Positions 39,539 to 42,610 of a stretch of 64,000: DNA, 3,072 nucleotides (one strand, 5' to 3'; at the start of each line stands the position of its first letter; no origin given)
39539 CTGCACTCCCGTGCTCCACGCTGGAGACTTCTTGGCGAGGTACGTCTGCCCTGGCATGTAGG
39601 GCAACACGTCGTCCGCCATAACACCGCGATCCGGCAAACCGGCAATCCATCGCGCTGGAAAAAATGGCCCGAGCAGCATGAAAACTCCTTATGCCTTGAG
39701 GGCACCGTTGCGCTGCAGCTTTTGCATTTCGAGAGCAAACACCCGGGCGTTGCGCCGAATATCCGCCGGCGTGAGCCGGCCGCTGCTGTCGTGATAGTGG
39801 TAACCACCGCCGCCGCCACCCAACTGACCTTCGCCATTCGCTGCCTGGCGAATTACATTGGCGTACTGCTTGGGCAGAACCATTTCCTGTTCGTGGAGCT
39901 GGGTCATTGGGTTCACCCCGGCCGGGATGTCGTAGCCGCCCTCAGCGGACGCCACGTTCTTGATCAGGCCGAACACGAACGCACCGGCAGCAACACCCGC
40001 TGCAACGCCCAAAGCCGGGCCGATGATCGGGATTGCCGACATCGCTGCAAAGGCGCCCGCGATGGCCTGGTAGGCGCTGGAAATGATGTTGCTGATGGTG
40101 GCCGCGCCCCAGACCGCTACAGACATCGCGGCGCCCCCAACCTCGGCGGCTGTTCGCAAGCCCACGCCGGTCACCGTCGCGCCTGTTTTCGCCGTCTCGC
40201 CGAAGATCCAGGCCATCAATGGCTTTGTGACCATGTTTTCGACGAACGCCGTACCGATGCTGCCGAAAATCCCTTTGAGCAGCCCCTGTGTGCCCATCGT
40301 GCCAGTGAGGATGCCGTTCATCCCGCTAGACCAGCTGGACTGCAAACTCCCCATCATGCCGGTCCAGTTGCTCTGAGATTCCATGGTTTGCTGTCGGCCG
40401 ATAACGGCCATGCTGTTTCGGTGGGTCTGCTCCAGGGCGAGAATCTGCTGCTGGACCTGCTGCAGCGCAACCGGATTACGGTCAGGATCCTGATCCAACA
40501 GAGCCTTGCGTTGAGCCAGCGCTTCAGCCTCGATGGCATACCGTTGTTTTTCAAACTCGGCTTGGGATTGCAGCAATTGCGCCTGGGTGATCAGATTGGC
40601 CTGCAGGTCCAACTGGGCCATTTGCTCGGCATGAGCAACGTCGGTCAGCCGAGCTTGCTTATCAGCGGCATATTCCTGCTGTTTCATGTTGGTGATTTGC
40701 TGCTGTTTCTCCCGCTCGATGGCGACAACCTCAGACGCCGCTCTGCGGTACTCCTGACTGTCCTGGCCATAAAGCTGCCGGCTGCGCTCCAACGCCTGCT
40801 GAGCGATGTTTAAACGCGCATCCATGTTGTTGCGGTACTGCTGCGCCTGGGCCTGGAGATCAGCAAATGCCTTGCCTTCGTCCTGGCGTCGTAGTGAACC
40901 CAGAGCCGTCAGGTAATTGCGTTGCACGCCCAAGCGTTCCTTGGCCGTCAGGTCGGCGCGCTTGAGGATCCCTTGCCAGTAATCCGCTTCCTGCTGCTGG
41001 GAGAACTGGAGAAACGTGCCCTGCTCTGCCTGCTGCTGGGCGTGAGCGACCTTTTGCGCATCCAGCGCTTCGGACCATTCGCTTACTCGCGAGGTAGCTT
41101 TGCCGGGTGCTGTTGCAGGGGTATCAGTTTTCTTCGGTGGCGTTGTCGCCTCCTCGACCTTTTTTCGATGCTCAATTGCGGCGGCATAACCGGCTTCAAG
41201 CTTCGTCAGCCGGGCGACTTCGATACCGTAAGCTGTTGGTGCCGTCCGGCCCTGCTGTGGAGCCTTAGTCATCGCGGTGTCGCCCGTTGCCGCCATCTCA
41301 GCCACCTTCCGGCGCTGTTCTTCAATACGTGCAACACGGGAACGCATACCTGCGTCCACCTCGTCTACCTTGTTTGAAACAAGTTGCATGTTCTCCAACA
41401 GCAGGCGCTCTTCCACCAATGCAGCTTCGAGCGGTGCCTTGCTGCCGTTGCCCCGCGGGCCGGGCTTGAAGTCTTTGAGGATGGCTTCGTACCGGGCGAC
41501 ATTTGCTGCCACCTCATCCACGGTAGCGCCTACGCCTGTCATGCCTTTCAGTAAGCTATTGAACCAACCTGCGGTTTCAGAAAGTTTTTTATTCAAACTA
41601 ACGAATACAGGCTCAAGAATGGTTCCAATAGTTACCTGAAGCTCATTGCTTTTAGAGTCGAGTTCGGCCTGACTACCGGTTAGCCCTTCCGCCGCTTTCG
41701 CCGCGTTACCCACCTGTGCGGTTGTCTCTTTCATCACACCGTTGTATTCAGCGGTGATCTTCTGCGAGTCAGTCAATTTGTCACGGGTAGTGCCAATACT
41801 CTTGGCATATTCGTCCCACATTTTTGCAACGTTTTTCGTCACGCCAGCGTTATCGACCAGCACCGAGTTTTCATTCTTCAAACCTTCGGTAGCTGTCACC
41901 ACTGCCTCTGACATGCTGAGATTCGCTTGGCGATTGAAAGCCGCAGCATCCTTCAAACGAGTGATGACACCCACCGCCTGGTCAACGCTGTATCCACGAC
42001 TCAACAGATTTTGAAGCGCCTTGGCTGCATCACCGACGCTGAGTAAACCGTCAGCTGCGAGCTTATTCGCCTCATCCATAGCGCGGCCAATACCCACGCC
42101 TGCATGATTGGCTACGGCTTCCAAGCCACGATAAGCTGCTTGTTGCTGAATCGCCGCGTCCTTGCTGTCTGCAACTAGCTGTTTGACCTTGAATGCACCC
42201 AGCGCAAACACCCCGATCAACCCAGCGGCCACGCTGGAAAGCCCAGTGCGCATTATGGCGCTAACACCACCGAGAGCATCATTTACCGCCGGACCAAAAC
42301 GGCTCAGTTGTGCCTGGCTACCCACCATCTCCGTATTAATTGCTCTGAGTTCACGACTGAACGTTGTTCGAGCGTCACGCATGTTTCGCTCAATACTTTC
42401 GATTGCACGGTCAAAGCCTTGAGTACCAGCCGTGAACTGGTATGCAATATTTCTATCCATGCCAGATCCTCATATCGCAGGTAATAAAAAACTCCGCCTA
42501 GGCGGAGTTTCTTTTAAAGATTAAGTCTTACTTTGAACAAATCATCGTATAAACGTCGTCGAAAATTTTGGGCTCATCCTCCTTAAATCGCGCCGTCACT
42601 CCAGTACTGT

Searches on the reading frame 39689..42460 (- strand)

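Call 8: search_protein_families(library=pfam, proteins=[window:39689-42460:-], max_evalue=0.01)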
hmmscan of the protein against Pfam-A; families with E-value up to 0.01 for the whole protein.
window:39689-42460:- (923 aa): 0 families

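Call 9: search_protein_families(library=phrogs, proteins=[window:39689-42460:-], max_evalue=0.001)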
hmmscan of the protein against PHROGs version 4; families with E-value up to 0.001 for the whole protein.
window:39689-42460:- (923 aa): 4 families
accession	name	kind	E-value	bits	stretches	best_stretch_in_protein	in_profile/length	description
phrog_27190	-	tail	6e-30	105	2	578-878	658-981/1015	tail length tape measure protein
phrog_7078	-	unknown function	1.1e-25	90.8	1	73-322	109-354/1179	-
phrog_2854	-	tail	2.3e-25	90.5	1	162-885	213-798/855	tail length tape measure protein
phrog_13338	-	unknown function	1.8e-08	34.1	1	617-843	577-788/903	-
